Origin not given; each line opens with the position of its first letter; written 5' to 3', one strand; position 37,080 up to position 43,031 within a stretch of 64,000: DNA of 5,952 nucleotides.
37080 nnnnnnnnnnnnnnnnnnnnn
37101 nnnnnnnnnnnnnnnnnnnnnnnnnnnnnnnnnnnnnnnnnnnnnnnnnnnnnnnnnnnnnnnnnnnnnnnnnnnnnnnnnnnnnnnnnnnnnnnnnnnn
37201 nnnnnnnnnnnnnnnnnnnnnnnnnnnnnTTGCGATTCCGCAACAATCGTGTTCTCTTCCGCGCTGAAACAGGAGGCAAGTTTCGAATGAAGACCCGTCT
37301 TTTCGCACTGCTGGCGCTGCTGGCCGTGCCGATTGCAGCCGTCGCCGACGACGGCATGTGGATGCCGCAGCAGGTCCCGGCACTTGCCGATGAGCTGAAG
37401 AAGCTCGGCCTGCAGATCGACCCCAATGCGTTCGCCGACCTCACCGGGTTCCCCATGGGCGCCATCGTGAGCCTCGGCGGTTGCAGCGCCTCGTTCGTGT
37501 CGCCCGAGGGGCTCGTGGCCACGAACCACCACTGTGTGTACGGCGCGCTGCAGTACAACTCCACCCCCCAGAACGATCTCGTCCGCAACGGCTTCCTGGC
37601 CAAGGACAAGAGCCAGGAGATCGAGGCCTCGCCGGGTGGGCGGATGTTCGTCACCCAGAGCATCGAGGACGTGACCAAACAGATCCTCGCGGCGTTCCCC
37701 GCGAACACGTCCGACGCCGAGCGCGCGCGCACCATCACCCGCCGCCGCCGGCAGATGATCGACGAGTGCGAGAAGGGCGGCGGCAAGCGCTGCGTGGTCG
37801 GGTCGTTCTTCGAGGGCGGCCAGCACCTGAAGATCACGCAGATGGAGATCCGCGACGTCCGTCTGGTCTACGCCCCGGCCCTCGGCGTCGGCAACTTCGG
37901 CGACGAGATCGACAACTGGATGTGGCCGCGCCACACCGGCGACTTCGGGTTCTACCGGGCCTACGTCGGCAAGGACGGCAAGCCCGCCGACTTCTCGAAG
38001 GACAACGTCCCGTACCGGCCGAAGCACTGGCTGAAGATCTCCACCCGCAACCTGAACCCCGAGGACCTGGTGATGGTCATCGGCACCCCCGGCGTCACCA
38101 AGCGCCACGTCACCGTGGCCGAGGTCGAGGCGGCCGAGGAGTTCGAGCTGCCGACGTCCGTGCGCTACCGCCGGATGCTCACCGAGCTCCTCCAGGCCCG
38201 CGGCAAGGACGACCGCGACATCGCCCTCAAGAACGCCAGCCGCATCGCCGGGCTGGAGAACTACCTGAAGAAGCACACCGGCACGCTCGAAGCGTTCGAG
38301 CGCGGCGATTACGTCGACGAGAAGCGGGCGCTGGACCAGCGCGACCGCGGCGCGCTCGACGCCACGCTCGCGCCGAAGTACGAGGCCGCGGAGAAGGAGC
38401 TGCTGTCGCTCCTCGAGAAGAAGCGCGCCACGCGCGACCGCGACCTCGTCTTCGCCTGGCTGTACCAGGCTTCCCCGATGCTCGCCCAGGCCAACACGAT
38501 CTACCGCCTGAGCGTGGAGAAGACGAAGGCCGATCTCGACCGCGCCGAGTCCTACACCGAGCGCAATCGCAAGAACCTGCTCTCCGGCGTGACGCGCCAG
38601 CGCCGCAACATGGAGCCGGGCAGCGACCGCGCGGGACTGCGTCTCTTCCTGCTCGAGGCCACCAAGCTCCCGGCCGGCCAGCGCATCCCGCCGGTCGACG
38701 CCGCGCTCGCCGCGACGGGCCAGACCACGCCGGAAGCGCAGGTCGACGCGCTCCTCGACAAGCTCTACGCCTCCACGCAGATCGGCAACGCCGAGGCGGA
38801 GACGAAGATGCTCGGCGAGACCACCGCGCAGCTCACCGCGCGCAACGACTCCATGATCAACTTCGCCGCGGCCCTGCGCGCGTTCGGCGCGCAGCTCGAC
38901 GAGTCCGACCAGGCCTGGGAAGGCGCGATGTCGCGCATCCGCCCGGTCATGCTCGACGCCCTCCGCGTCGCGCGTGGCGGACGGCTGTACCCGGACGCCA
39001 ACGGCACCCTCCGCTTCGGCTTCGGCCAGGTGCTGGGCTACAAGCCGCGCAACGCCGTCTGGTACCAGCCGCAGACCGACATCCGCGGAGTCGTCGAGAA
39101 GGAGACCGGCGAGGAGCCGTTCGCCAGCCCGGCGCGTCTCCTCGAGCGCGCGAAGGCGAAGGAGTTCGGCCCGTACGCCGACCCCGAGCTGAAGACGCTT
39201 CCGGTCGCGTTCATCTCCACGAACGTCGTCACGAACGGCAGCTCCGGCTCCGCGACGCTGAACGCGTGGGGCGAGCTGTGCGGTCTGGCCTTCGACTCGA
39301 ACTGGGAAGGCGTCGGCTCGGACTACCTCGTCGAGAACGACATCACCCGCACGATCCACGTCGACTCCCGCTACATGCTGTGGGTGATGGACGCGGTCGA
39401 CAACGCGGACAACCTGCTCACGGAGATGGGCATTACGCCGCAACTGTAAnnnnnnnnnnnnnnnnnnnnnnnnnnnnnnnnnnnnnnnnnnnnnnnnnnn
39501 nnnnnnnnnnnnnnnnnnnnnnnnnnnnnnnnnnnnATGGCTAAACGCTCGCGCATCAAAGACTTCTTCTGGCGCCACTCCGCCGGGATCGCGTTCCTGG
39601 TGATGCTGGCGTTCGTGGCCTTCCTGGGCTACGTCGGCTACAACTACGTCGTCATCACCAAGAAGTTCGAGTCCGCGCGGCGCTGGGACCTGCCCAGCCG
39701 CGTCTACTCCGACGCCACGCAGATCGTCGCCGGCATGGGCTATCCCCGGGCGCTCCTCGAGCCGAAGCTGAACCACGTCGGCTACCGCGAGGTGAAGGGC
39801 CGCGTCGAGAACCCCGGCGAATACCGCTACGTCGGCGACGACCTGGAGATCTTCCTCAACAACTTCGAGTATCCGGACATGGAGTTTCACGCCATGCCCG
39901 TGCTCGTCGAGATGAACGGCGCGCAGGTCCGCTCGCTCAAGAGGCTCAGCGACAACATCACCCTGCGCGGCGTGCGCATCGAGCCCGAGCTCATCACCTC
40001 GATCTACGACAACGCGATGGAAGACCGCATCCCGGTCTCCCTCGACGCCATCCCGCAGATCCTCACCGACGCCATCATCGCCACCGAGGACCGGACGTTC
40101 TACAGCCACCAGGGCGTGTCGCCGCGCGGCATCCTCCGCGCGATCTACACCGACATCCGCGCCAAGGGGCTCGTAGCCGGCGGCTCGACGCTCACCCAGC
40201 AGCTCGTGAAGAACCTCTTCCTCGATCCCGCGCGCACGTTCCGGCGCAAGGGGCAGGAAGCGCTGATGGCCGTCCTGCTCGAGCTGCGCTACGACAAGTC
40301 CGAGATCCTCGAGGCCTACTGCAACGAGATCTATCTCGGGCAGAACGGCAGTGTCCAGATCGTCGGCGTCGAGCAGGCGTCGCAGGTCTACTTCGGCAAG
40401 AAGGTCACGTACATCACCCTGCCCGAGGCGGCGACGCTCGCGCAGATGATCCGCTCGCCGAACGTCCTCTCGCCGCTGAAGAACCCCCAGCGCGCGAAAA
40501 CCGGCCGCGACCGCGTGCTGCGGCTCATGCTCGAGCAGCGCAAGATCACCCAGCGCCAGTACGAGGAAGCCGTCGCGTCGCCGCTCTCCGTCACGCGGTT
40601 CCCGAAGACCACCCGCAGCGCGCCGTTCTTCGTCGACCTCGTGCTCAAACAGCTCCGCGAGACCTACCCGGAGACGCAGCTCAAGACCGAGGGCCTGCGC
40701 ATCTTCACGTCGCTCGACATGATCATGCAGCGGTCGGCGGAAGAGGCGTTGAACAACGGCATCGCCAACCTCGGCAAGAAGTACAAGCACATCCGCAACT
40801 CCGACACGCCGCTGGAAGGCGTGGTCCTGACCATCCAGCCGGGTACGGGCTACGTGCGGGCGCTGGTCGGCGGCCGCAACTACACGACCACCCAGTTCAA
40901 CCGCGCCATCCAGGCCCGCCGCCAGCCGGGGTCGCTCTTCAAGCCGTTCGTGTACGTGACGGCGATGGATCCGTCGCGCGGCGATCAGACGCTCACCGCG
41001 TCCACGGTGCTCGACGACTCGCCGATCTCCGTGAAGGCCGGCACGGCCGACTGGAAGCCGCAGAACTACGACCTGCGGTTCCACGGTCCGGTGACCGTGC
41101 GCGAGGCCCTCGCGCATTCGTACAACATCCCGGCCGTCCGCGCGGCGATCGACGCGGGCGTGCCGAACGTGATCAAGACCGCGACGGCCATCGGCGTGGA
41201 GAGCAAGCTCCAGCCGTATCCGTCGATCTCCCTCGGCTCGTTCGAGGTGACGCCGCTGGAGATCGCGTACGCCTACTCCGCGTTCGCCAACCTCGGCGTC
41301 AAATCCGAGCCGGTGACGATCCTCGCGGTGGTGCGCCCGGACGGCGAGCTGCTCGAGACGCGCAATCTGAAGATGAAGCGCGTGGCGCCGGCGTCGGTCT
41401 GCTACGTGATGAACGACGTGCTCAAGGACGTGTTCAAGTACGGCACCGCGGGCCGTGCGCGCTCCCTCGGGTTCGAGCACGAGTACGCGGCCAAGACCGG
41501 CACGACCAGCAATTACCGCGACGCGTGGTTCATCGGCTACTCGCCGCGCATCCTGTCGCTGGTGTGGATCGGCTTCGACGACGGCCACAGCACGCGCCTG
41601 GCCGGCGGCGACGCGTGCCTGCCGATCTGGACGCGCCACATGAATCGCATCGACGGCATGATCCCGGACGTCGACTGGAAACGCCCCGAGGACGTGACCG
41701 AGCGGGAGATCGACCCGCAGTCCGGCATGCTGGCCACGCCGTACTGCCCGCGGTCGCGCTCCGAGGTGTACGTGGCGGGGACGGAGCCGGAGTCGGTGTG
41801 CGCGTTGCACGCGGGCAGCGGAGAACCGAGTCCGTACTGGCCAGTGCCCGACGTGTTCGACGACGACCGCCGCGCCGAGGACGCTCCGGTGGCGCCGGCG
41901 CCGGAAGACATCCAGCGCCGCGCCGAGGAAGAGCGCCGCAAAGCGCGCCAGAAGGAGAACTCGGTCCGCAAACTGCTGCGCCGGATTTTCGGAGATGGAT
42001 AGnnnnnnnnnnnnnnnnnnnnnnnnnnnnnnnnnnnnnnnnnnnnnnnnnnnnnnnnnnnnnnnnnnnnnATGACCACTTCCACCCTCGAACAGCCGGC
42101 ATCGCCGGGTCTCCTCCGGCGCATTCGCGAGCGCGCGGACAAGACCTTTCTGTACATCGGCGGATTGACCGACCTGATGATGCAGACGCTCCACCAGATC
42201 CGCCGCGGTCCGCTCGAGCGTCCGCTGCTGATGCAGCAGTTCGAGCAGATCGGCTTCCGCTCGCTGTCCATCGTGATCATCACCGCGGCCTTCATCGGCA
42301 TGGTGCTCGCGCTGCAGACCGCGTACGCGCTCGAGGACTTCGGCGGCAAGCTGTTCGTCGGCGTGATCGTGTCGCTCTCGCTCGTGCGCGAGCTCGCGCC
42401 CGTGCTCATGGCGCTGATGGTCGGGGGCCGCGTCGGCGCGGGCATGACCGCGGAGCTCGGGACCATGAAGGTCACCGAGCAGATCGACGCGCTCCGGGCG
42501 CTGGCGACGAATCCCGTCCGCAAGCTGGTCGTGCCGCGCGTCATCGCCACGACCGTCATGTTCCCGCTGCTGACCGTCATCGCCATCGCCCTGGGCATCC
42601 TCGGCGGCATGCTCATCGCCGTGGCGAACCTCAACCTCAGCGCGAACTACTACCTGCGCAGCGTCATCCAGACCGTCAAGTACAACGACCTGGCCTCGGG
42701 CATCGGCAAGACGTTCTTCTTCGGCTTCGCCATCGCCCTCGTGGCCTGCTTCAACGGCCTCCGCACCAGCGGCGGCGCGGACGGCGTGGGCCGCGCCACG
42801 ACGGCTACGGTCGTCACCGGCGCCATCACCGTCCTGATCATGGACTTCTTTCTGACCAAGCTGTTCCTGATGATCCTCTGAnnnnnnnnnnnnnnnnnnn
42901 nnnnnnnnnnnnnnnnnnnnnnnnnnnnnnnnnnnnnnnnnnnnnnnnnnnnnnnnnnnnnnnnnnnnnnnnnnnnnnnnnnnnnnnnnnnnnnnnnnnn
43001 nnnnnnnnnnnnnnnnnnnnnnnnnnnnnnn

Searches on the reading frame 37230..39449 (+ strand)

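Call 26: search_protein_families(library=pfam, proteins=[window:37230-39449:+], max_evalue=0.00001)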
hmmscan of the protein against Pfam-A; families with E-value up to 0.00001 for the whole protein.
window:37230-39449:+ (739 aa): 1 family
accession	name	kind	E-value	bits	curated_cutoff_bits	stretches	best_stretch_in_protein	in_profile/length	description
PF10459.15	Peptidase_S46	-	4.2e-210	700.4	22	1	39-734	1-697/698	Peptidase S46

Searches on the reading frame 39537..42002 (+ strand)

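Call 26: search_protein_families(library=pfam, proteins=[window:39537-42002:+], max_evalue=0.00001)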
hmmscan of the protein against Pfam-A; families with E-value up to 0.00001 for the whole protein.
window:39537-42002:+ (821 aa): 3 families
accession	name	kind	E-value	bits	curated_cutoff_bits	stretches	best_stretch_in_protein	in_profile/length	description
PF00912.28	Transgly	-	2.3e-58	197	27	1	154-331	6-177/178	Transglycosylase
PF00905.27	Transpeptidase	-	1.7e-23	83.7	22.1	1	429-670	2-266/299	Penicillin binding protein transpeptidase domain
PF14814.11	UB2H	-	7.8e-11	42.3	27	1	65-145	3-82/85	Bifunctional transglycosylase second domain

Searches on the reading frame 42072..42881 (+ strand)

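Call 26: search_protein_families(library=pfam, proteins=[window:42072-42881:+], max_evalue=0.00001)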
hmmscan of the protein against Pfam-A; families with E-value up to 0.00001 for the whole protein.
window:42072-42881:+ (269 aa): 1 family
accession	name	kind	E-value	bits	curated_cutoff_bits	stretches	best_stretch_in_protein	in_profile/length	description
PF02405.21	MlaE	-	7.1e-77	258.2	22.5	1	54-263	2-211/212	Permease MlaE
